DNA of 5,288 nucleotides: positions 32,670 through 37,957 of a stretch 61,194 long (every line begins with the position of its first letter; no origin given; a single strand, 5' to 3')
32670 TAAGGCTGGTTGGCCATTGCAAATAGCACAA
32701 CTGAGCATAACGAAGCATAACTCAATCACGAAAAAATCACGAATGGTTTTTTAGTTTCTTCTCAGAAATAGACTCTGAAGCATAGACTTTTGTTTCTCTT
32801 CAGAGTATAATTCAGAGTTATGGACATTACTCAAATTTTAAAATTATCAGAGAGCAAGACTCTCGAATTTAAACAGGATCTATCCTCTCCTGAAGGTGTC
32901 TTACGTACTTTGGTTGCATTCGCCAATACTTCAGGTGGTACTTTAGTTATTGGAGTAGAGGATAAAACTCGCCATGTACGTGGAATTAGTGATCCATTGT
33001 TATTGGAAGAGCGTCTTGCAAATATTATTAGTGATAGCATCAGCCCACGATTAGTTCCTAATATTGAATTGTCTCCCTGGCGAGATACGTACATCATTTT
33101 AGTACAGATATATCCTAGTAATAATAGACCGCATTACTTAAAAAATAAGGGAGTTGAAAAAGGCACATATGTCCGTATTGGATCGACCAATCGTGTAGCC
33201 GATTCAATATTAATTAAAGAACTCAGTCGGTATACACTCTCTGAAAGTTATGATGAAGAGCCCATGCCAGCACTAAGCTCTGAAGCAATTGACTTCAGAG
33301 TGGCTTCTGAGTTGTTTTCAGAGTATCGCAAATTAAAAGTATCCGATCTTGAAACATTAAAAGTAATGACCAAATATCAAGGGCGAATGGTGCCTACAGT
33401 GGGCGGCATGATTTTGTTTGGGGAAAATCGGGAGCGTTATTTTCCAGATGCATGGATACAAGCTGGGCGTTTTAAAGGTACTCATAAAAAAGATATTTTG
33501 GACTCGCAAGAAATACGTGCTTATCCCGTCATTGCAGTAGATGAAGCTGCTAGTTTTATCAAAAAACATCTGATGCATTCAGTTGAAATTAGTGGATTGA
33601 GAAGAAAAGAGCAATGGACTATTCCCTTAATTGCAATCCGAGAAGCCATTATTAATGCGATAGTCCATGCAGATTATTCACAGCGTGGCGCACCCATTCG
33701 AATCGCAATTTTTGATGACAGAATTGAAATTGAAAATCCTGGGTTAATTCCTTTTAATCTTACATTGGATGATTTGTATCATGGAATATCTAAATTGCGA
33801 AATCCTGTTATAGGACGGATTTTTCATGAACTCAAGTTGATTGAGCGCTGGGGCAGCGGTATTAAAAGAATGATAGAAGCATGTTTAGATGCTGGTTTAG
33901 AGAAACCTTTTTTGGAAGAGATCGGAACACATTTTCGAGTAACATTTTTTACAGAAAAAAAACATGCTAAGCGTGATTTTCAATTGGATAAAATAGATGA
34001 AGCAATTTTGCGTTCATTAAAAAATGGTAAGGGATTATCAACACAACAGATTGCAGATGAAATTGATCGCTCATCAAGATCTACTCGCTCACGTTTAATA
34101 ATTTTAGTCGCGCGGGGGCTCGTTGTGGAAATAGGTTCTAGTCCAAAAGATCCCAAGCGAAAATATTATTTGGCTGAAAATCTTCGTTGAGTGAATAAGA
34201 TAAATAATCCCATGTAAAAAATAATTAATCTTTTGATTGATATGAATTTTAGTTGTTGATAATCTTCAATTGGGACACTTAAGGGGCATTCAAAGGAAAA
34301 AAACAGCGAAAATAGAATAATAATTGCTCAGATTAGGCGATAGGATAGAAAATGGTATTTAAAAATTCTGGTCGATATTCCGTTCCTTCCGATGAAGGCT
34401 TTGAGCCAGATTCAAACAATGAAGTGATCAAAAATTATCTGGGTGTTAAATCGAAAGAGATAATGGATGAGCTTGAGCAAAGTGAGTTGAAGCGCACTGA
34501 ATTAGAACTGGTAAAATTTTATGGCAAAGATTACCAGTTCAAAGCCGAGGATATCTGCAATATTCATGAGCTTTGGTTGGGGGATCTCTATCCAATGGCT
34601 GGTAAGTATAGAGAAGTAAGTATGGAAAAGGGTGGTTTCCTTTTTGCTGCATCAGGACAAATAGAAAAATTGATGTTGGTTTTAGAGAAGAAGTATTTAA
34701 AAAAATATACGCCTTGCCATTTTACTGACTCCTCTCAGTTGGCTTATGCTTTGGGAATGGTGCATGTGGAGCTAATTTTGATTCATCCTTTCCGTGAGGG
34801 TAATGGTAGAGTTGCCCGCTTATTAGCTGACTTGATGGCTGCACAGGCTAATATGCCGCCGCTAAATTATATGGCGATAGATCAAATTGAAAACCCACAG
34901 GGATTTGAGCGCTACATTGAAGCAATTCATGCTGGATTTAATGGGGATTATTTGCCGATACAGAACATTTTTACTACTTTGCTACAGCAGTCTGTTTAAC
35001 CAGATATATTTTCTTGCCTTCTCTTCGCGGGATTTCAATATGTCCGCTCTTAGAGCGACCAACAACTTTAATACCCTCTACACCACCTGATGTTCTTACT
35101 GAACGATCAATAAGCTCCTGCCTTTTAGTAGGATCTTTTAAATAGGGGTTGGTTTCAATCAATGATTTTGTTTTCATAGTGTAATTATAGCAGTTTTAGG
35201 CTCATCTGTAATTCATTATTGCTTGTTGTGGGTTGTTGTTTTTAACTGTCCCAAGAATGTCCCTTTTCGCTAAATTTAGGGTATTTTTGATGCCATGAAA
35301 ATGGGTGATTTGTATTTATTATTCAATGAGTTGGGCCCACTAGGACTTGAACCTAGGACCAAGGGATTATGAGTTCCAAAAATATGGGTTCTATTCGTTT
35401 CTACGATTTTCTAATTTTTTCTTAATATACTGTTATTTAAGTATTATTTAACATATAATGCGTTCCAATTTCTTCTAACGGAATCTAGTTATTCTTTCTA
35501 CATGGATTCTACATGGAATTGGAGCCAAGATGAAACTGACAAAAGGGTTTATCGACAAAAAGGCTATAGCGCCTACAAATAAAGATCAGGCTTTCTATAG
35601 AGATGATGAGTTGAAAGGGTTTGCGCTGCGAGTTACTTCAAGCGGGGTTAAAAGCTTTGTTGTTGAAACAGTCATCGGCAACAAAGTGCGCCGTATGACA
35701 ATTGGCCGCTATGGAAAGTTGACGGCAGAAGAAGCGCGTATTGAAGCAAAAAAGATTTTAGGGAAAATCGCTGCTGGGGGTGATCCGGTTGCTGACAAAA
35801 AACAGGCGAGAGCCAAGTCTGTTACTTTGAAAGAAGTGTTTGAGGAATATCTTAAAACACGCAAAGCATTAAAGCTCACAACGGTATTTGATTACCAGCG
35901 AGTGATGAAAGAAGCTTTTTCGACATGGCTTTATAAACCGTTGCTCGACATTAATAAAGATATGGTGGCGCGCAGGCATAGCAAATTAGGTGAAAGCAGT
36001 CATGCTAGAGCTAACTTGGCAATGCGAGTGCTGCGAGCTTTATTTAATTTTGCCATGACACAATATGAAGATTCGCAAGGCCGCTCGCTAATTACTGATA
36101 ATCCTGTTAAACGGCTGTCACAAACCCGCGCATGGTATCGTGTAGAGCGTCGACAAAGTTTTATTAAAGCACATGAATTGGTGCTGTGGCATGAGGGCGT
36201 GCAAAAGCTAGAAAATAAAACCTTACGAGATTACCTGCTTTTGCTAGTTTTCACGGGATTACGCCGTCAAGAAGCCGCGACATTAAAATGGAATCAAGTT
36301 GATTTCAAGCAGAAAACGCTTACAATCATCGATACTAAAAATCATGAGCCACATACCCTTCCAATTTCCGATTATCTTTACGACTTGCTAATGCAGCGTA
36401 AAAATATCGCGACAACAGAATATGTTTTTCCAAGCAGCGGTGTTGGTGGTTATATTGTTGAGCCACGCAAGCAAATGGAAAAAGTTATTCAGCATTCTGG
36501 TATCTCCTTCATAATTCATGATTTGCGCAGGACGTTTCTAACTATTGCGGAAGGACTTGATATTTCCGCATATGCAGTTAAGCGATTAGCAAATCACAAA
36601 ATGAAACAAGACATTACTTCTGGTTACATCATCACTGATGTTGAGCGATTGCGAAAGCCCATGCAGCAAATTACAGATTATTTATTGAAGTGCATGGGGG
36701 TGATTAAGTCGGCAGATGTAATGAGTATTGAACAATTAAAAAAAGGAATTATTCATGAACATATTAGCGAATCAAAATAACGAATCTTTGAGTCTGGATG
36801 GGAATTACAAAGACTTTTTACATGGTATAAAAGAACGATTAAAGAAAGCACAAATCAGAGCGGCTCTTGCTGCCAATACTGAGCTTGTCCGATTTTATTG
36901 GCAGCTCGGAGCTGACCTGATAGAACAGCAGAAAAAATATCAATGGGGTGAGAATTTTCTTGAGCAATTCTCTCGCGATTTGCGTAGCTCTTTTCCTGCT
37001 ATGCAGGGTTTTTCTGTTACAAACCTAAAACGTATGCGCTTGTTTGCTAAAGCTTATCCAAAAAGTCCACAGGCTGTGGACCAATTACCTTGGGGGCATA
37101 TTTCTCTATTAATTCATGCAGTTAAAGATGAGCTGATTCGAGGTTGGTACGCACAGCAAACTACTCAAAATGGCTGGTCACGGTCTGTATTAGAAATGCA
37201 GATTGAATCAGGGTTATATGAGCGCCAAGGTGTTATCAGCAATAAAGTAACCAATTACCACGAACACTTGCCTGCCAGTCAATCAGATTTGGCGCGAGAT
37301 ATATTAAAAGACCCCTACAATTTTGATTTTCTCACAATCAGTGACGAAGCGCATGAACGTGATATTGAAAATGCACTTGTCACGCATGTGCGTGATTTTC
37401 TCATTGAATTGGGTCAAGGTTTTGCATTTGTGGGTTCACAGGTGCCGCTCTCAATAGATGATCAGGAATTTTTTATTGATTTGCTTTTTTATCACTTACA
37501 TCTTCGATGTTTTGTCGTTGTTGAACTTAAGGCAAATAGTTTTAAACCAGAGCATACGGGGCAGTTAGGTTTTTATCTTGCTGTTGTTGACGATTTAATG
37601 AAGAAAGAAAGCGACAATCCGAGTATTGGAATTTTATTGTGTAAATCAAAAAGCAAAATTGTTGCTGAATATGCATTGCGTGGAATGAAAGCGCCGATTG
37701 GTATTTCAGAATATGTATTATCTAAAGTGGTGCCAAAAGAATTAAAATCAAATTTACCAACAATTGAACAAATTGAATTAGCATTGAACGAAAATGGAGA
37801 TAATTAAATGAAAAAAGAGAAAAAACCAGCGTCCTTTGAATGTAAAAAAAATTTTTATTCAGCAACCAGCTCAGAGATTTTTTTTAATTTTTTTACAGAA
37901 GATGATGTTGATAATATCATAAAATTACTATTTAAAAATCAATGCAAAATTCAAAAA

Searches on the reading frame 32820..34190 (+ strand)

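Call 104: search_protein_families(library=pfam, proteins=[window:32820-34190:+], max_evalue=0.00001)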
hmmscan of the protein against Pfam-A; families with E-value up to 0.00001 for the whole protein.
window:32820-34190:+ (456 aa): 2 families
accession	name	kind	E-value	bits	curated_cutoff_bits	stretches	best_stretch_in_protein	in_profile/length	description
PF13749.12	HATPase_c_4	-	2.3e-27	95.3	26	1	290-376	1-89/89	Putative ATP-dependent DNA helicase recG C-terminal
PF04326.19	SLFN_AlbA_2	-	4.7e-26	92.1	25.3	1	11-127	1-117/118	Schlafen, AlbA_2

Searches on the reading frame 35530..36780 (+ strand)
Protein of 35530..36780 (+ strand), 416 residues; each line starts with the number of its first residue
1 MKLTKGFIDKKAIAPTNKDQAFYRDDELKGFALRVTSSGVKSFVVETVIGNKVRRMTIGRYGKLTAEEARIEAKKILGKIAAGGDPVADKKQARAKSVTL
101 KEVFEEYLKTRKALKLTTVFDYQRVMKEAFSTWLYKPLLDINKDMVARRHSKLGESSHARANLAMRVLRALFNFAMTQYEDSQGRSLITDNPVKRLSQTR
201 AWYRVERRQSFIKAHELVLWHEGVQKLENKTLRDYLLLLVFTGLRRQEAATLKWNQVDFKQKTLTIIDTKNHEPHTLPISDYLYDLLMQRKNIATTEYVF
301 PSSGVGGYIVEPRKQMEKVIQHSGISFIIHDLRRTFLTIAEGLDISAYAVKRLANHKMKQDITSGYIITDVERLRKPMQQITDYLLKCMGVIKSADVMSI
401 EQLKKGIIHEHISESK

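Call 105: search_protein_families(library=pfam, proteins=[window:35530-36780:+], max_evalue=0.00001)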
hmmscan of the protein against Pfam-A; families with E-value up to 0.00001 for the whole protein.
window:35530-36780:+ (416 aa): 2 families
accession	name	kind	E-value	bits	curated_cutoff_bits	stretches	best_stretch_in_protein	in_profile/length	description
PF13356.12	Arm-DNA-bind_3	-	2e-16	60.3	27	1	3-93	1-83/83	Arm DNA-binding domain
PF00589.27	Phage_integrase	-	1.8e-15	57.6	27.1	1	230-366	22-165/172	Phage integrase family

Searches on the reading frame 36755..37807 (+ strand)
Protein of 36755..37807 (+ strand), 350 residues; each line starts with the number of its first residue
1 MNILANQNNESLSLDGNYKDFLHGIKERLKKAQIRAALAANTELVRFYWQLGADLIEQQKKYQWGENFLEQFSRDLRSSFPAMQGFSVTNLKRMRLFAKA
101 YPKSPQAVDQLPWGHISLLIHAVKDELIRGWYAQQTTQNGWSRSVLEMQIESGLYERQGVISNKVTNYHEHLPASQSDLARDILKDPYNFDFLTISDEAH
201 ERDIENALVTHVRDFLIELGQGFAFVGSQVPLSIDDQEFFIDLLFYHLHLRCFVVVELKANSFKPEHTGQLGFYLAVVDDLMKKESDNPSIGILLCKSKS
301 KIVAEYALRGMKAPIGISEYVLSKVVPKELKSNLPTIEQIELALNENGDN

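Call 105: search_protein_families(library=pfam, proteins=[window:36755-37807:+], max_evalue=0.00001)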
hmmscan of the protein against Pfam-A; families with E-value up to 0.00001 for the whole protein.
window:36755-37807:+ (350 aa): 2 families
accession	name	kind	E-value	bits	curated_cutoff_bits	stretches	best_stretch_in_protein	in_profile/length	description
PF06250.17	YhcG_C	-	1.9e-65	219.9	32.5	1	182-335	2-157/157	YhcG PDDEXK nuclease domain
PF17761.7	DUF1016_N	-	9.6e-41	139.5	32.8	1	25-157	2-137/137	DUF1016 N-terminal domain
